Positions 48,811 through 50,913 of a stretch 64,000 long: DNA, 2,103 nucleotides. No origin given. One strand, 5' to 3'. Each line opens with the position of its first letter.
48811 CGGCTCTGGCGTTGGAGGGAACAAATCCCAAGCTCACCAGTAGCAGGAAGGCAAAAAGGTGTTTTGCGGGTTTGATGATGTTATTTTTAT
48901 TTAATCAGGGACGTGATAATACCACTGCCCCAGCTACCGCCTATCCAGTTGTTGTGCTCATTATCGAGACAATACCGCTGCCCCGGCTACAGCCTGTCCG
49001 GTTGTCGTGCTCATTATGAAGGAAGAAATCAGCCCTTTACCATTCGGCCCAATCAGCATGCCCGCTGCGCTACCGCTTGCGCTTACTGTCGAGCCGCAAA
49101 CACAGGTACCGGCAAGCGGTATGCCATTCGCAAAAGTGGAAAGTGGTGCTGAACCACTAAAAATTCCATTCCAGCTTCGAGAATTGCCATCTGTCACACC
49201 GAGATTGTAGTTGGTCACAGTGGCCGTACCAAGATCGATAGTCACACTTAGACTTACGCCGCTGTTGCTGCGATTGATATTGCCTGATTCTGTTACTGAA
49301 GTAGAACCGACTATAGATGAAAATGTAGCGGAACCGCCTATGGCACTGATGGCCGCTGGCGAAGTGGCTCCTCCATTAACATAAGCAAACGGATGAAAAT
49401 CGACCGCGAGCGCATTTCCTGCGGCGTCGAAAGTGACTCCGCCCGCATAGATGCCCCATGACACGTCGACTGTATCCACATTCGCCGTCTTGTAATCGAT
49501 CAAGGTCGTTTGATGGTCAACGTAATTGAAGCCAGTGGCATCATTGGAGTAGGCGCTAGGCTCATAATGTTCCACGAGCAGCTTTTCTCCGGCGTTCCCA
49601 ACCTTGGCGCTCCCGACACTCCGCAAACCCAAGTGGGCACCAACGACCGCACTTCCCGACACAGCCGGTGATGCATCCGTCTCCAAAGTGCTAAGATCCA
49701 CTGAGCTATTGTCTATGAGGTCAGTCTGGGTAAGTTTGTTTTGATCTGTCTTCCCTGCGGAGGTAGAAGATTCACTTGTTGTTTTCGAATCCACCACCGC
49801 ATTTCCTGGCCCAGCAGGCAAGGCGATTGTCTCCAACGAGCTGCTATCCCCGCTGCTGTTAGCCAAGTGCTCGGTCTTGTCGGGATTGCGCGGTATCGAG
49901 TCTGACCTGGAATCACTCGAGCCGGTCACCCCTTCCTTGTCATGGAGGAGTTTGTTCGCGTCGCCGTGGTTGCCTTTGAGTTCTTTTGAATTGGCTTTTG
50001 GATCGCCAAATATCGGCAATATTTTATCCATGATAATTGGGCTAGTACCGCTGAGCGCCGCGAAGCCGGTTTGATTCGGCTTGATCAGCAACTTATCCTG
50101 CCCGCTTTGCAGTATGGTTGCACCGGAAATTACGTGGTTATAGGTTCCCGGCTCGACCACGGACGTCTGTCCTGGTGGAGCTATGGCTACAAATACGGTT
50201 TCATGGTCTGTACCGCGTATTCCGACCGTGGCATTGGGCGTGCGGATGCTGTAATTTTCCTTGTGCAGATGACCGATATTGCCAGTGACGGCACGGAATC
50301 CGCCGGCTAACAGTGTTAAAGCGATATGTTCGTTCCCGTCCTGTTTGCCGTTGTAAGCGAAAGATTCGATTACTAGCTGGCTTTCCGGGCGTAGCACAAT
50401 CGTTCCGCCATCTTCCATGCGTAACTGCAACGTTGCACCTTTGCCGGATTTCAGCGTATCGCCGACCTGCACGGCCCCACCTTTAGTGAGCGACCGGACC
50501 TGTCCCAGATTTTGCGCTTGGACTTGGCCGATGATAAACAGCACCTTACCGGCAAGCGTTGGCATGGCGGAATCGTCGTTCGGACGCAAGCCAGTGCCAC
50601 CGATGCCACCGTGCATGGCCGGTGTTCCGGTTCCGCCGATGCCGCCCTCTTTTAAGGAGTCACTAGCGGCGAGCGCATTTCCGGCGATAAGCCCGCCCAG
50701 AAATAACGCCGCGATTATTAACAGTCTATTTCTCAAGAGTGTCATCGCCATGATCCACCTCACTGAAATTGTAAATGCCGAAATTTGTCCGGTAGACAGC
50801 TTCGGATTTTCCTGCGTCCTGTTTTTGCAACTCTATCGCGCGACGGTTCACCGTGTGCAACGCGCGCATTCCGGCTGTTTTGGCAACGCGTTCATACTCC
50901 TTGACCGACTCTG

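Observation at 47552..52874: Type XI secretion (Slam/DUF560)-like locus with a FecR-domain cargo, an HTH regulator and a divergent operon of four small proteins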

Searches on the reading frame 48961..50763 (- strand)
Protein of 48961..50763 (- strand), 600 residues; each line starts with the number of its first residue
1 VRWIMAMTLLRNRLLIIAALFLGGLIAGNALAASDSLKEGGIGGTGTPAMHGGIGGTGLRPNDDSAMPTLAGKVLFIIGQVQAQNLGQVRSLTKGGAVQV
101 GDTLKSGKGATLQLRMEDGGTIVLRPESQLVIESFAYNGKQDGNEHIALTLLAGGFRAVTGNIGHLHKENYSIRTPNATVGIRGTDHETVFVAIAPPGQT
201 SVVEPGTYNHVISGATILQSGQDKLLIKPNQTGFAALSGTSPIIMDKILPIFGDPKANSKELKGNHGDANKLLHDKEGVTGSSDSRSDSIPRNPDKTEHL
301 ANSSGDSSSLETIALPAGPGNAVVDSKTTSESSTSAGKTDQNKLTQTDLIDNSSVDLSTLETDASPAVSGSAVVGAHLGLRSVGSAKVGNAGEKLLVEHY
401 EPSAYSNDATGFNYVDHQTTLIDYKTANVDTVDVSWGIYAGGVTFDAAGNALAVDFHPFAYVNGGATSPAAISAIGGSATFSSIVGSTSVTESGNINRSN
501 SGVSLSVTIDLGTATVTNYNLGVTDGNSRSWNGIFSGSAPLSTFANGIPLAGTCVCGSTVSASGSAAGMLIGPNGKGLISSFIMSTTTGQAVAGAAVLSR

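Call 3: search_protein_families(library=pfam, proteins=[window:48961-50763:-], max_evalue=0.1)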
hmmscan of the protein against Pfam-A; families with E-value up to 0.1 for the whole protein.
window:48961-50763:- (600 aa): 1 family
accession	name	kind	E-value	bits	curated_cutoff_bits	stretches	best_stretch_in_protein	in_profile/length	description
PF04773.18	FecR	-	2.6e-09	37.8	24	1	102-187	1-78/97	FecR protein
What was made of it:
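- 50008..50571 (-): FecR-type beta-sandwich domain (residues ~61-248). Pfam FecR at 37.8 bits (call 3).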

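Call 4: search_protein_families(library=ncbifam, proteins=[window:48961-50763:-], max_evalue=0.1)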
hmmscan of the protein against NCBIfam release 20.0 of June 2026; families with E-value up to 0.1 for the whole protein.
window:48961-50763:- (600 aa): 3 families
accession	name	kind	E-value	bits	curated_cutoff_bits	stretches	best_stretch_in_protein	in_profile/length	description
NF033165.1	lipo_LipL45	exception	7.1e-06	25.3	350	1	74-186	42-151/391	lipoprotein LipL45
NF033682.1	retention_LapA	subfamily_domain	9e-06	25.9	50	1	74-135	6-68/145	retention module-containing protein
NF047849.1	Lsa33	exception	0.0017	17.6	420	1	72-188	29-145/310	surface adhesin Lsa33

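Call 8: find_encoding_contigs(protein=window:48961-50763:-, flank=10000, max_places=6)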
Protein window:48961-50763:- (600 aa): no gene with exactly this product is on record in the collection.

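Call 13: find_homologous_proteins(query=window:48961-50763:-, max_evalue=0.001)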
Query window:48961-50763:- (600 aa): 134 proteins with E <= 0.001 among 8000 candidates; the best 120 are listed.
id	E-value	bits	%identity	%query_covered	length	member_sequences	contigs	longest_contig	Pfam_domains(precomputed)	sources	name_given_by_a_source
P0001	0.0e+0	1274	100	99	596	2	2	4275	PF04773.19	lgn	-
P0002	5.3e-252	856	70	99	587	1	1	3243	PF04773.19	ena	-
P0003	2.9e-243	827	70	97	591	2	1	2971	PF04773.19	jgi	jgi:hypothetical protein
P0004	1.9e-241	821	68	97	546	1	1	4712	PF04773.19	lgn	-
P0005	1.3e-232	792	64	99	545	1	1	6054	PF04773.19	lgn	-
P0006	4.7e-229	780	67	99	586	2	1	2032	PF04773.19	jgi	jgi:hypothetical protein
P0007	2.2e-228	778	62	99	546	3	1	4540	PF04773.19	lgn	-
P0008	4.3e-227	773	65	99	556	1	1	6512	PF04773.19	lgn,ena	-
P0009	3.6e-225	767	62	99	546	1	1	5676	PF04773.19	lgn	-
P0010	8.5e-223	759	54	99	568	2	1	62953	PF04773.19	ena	-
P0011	2.8e-222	758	61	99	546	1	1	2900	PF04773.19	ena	-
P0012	1.0e-218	746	63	99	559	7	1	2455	PF04773.19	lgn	-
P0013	2.2e-217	741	59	99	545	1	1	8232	PF04773.19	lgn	-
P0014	5.5e-217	740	63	97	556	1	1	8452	PF04773.19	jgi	jgi:hypothetical protein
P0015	1.6e-215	735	55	99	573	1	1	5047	PF04773.19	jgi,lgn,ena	jgi:hypothetical protein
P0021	2.6e-212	725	55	99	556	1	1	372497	PF04773.19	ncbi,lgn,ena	-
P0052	1.8e-158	547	49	99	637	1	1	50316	PF04773.19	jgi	jgi:hypothetical protein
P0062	4.1e-122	427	44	93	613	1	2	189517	PF04773.19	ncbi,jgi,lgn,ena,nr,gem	ncbi:MAG: FecR domain-containing protein [Sulfuricella sp.]|nr:FecR domain-containing protein [Sulfu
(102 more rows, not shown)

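Call 14: find_encoding_contigs(protein=P0021, flank=8000, max_places=2)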
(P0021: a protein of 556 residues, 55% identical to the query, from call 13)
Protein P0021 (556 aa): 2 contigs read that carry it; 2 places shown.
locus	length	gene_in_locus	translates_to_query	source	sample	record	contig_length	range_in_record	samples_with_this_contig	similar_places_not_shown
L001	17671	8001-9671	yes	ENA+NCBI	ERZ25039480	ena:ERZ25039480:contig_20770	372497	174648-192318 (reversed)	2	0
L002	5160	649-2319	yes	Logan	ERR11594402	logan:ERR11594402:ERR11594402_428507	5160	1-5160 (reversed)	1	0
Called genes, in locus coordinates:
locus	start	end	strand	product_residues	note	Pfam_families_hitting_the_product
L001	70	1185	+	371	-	PF01385:OrfB_IS605, PF07282:Cas12f1-like_TNB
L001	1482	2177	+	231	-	-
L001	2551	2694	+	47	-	-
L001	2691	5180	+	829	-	PF00672:HAMP (weak), PF00989:PAS, PF13188:PAS_8 (weak), PF13426:PAS_9, PF08447:PAS_3 (weak), PF00990:GGDEF, PF00563:EAL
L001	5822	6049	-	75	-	-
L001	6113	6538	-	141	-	-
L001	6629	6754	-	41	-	-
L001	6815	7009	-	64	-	-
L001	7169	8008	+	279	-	PF20112:DUF6502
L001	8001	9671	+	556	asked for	PF04773:FecR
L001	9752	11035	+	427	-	PF07719:TPR_2 (faint), PF13181:TPR_8 (faint), PF13371:TPR_9, PF13432:TPR_16, PF14559:TPR_19 (weak)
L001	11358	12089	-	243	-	-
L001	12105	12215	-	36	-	-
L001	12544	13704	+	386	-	PF13384:HTH_23 (faint), PF13565:HTH_32 (faint), PF13936:HTH_38, PF00665:rve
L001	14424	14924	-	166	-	PF08327:AHSA1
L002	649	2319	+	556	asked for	PF04773:FecR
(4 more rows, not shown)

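Call 15: find_encoding_contigs(protein=P0062, flank=8000, max_places=2)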
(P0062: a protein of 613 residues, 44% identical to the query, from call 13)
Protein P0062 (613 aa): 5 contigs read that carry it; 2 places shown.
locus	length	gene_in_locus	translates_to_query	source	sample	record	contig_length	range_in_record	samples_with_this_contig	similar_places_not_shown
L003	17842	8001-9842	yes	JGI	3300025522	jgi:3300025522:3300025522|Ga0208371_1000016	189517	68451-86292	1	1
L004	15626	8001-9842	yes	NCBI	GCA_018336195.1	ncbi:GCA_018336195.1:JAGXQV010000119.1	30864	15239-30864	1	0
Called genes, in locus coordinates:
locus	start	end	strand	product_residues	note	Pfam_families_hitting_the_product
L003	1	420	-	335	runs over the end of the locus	PF00027:cNMP_binding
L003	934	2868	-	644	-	PF22359:Big-like (faint), PF26182:Ig_NUP210_5th (faint)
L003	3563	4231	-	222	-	PF00072:Response_reg, PF00196:GerE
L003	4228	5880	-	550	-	PF05231:MASE1, PF07730:HisKA_3 (weak), PF02518:HATPase_c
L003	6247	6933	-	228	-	PF13442:Cytochrome_CBB3, PF00034:Cytochrom_C (faint)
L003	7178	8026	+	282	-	PF20112:DUF6502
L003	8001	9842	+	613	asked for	PF04773:FecR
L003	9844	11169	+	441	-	PF07719:TPR_2 (faint), PF13371:TPR_9 (weak), PF13432:TPR_16, PF14559:TPR_19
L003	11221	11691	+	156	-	PF00583:Acetyltransf_1, PF13673:Acetyltransf_10, PF13508:Acetyltransf_7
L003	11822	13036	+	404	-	PF13433:Peripla_BP_5, PF13458:Peripla_BP_6, PF01094:ANF_receptor (weak)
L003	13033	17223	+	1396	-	PF02743:dCache_1, PF00672:HAMP, PF00989:PAS, PF08447:PAS_3, PF08448:PAS_4, PF13426:PAS_9, PF00512:HisKA, PF02518:HATPase_c, +4 more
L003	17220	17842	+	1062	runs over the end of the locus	PF02743:dCache_1, PF00989:PAS, PF08447:PAS_3, PF08448:PAS_4, PF13426:PAS_9, PF08448:PAS_4, PF00512:HisKA, PF02518:HATPase_c, +2 more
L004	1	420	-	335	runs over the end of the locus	PF00027:cNMP_binding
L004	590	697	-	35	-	PF12760:Zn_ribbon_IS1595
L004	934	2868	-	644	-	PF22359:Big-like (faint), PF26182:Ig_NUP210_5th (faint)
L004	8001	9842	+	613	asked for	PF04773:FecR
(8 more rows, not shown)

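Call 16: find_encoding_contigs(protein=P0052, flank=8000, max_places=2)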
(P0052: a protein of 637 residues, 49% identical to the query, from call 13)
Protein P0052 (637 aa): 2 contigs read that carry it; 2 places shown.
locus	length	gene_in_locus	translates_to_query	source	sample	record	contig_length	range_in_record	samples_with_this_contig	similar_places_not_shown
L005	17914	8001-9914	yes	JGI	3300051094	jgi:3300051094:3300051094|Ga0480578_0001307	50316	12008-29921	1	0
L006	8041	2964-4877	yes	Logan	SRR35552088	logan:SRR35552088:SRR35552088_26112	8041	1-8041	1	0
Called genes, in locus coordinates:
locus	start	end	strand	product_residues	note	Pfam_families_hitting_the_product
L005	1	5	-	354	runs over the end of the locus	PF07494:Reg_prop (faint)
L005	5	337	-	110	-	PF00034:Cytochrom_C, PF13442:Cytochrome_CBB3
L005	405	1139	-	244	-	PF08238:Sel1 (faint)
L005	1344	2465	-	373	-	PF18152:DAHP_snth_FXD (weak), PF00793:DAHP_synth_1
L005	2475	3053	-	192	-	PF00440:TetR_N (weak), PF22276:SlmA-like_C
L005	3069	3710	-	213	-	PF00702:Hydrolase, PF13419:HAD_2, PF13242:Hydrolase_like (weak)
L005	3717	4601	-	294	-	PF00696:AA_kinase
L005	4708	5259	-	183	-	PF04314:LpqE-like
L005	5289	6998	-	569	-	-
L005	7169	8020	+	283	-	PF20112:DUF6502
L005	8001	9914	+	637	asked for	PF04773:FecR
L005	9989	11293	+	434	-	PF13174:TPR_6 (faint), PF13432:TPR_16, PF13371:TPR_9, PF14559:TPR_19 (weak), PF00515:TPR_1 (weak), PF07719:TPR_2, PF13181:TPR_8 (weak), PF04575:SlipAM (weak), +4 more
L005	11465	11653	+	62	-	-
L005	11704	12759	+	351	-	PF00069:Pkinase, PF07714:PK_Tyr_Ser-Thr, PF01636:APH (faint)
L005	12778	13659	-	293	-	PF03193:RsgA_GTPase, PF01926:MMR_HSR1 (weak)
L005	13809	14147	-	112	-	PF01329:Pterin_4a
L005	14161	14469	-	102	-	-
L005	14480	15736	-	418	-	PF16491:Peptidase_M48_N, PF01435:Peptidase_M48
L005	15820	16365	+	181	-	PF00929:RNase_T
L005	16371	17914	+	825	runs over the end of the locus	PF00672:HAMP, PF00989:PAS, PF08448:PAS_4 (weak), PF13188:PAS_8 (weak), PF13426:PAS_9, PF08447:PAS_3, PF00990:GGDEF, PF00563:EAL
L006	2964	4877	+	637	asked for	PF04773:FecR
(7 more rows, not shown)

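Call 24: search_solved_structures(query=A2, max_evalue=10)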
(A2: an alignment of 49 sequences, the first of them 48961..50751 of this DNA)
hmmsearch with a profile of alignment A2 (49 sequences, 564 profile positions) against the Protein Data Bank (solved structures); distinct sequences matched with E-value up to 10: 4.
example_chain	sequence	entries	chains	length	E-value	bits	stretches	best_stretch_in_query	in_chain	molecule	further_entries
2l4o_A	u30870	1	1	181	0.0014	20.5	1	339-440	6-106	Cell wall surface anchor family protein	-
5ix9_A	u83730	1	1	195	0.014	17.2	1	78-144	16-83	Antifreeze protein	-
7cu3_B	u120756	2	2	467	0.7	11.6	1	249-339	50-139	Transmembrane protein FAM155A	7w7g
7kj7_B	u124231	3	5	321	4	9.1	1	255-319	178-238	Surface protein P12p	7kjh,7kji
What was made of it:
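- On T11SS cargo (TbpB / fHbp / hemophilin type): The whole-protein profile search of PDB sequences (call 24), which also covers this domain, found no T11SS cargo chain.
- On LapA-type retention module (NF033682): The PDB hit 5ix9 has E = 0.014 only (call 24).
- Tried and rejected: The score is below threshold (calls 4, 24).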

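Call 30: predict_structure(alignment_id=A2)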
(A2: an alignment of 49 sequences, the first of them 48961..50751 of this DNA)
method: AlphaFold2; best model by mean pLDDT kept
length: 596 residues; sequences in the alignment: 49
mean_pLDDT: 75.1   pTM: 0.47
mean pLDDT of the five models: 75.1, 74.4, 74.0, 73.9, 72.2
residues with pLDDT >= 90: 279; 70-90: 139; 50-70: 26; < 50: 152
segments of 3 or more residues with pLDDT < 50: 1-9, 19-62, 250-289, 291-349
pLDDT, mean of each block of 10 residues (from residue 1): 44 50 38 32 41 40 76 89 90 92 91 91 94 80 93 88 81 87 91 82 91 89 91 90 79 31 28 27 32 33 31 35 28 29 38 65 91 94 88 89 90 88 94 93 81 95 87 94 95 85 95 97 96 95 97 95 96 97 96 96
secondary structure, 60 per line:
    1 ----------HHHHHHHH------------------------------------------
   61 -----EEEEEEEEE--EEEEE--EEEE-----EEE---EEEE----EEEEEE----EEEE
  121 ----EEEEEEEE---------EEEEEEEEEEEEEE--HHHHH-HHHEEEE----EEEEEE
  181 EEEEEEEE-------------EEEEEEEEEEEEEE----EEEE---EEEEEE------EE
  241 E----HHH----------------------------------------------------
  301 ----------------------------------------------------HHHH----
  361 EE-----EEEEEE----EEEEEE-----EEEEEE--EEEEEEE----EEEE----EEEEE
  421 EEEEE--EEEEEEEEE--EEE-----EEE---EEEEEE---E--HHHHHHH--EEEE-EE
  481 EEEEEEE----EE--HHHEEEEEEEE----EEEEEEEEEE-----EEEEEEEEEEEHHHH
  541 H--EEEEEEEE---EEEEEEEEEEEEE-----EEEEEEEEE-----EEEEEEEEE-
elements in order: H11-18 E66-74 E77-81 E84-87 E93-95 E99-102 E107-112 E117-120 E125-132 E142-155 H158-162 E167-170 E175-188 E202-215 E220-223 E227-232 E239-241 H353-356 E368-373 E378-383 E389-394 E397-403 E408-411 E416-425 E428-436 E439-441 E447-449 E453-458 H465-471 E474-477 E479-487 E499-506 E511-520 E526-536 H537-541 E544-551 E555-567 E573-581 E587-595
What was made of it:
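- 50008..50571 (-): AF2 pLDDT is about 90 (call 30).
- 49705..50004 (-): Disordered Ser/Thr/Asp-rich linker (residues ~250-349). Its length varies between homologues, and it contains a partial duplicate of the start of the C-terminal domain. pLDDT below 50 (call 30).
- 48964..49698 (-): C-terminal domain (residues ~352-596): beta handle/pedestal plus 8-strand barrel, ending ..................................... Proposed T11SS targeting domain. AF2 pLDDT is 88-97 with 8 terminal strands (call 30).
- On T11SS cargo (TbpB / fHbp / hemophilin type): In the AF2 model, residues 360-460 form a sheet and residues 474-595 form 8 strands, with pLDDT 88-97 (call 30).
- The C-terminal 240 aa are confidently modelled (call 30).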

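Call 37: fold_search(model_id=the predicted structure, library=pdb)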
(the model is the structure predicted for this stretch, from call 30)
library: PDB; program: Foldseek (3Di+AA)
matches with E <= 10: 766; with E <= 0.001: 53
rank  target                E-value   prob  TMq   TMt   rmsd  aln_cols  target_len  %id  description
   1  3ve1_A                1.8e-06  1.00  0.20  0.22  19.7       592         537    9  The 2.9 angstrom crystal structure of Transferrin binding protein B (TbpB) from serogroup B M982 Neisseria meningitidi (released 2012-02-22)
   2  4o4x_B                1.9e-06  1.00  0.22  0.25  17.6       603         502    9  Crystal structure of the vaccine antigen Transferrin Binding Protein B (TbpB) double mutant Tyr-167-Ala and Trp-176-Al (released 2015-01-14)
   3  3ve1_C                2.8e-06  1.00  0.21  0.23  19.5       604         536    7  The 2.9 angstrom crystal structure of Transferrin binding protein B (TbpB) from serogroup B M982 Neisseria meningitidi (released 2012-02-22)
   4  4o3w_B                5.5e-06  1.00  0.21  0.23  17.6       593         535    9  Crystal structure of the vaccine antigen Transferrin Binding Protein B (TbpB) mutant Tyr-63-Ala from Actinobacillus su (released 2015-01-14)
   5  5kkx_A                8.5e-06  1.00  0.21  0.45  10.3       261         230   11  Crystal structure of a TbpB C-lobe mutant from Neisseria meningitidis M982 (released 2017-07-19)
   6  4m0n                  9.4e-06  1.00  0.18  0.46   4.6       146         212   12  Crystal structure of a putative anti-sigma factor (BDI_1681) from Parabacteroides distasonis ATCC 8503 at 1.65 A resolut (released 2013-10-16)
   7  6ovk_R                1.1e-05  1.00  0.19  0.50   4.2       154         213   15  Crystal Structure of the Pseudomonas capeferrum Anti-sigma Regulator PupR C-terminal Cell-surface Signaling Domain in  (released 2020-03-04)
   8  4o4u_A                1.2e-05  1.00  0.22  0.25  17.5       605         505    8  Crystal structure of the vaccine antigen Transferrin Binding Protein B (TbpB) mutant Trp-176-Ala from Haemophilus para (released 2015-01-14)
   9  5kkx_B                1.3e-05  1.00  0.20  0.42  10.5       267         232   11  Crystal structure of a TbpB C-lobe mutant from Neisseria meningitidis M982 (released 2017-07-19)
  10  4o3w_A                1.7e-05  1.00  0.21  0.23  17.9       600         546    9  Crystal structure of the vaccine antigen Transferrin Binding Protein B (TbpB) mutant Tyr-63-Ala from Actinobacillus su (released 2015-01-14)
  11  4m0h_B                1.8e-05  1.00  0.18  0.48   4.1       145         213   12  Crystal structure of a putative anti-sigma factor (BDI_1681) from Parabacteroides distasonis ATCC 8503 at 2.50 A resol (released 2013-10-16)
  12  4m0h_A                2.6e-05  1.00  0.18  0.48   3.8       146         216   12  Crystal structure of a putative anti-sigma factor (BDI_1681) from Parabacteroides distasonis ATCC 8503 at 2.50 A resol (released 2013-10-16)
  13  9nhq_B                3.6e-05  1.00  0.21  0.22  17.5       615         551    8  The cryo-EM structure of NmTbpA and NmTbpB in a complex (released 2026-03-04)
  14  4o3z                  4.2e-05  1.00  0.21  0.25  17.3       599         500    9  Crystal structure of the vaccine antigen Transferrin Binding Protein B (TbpB) mutant Tyr-95-Ala from Actinobacillus pleu (released 2015-01-14)
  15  4o4u_B                5.1e-05  1.00  0.22  0.25  17.2       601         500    8  Crystal structure of the vaccine antigen Transferrin Binding Protein B (TbpB) mutant Trp-176-Ala from Haemophilus para (released 2015-01-14)
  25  7re4_E                1.8e-04  1.00  0.17  0.33   9.0       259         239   12  Apo Hemophilin from A. baumannii (released 2021-11-17)
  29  7re4_C                2.5e-04  1.00  0.18  0.35   8.6       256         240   13  Apo Hemophilin from A. baumannii (released 2021-11-17)
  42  7re4_A                5.2e-04  1.00  0.18  0.34   8.5       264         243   13  Apo Hemophilin from A. baumannii (released 2021-11-17)
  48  6cuj_B                7.4e-04  1.00  0.14  0.40   7.4       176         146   13  Crystal structure of the C-terminal domain of neisserial heparin binding antigen (NHBA) (released 2018-09-26)
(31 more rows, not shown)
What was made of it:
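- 50008..50571 (-): Foldseek matches anti-sigma BDI_1681 (4m0n) and the PupR periplasmic domain (6ovk) (call 37).
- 48964..49698 (-): Foldseek matches TbpB, fHbp, hemophilin and NHBA (call 37).
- On T11SS cargo (TbpB / fHbp / hemophilin type): Foldseek matches TbpB 3ve1 (E = 1.8e-6), TbpB C-lobe 5kkx, fHbp, hemophilin 7re4 and NHBA 6cuj (call 37).
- On FecR anti-sigma regulators (FecIRA cell-surface signalling): Fold matches are 6ovk and 4m0n (call 37).
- TbpB 3ve1 scores E = 1.8e-6 (call 37). The TM-scores are modest, 0.2-0.45, partly because a two-domain model was the query (call 37). The cargo's C-terminal domain matches four families of proven T11SS cargo by fold (call 37).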

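Call 79: search_protein_families(library=pfam, proteins=[L005:5289-6998:-], max_evalue=1)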
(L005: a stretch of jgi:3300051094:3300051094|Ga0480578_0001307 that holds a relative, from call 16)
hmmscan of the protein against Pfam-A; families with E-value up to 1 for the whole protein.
L005:5289-6998:- (569 aa): 0 families
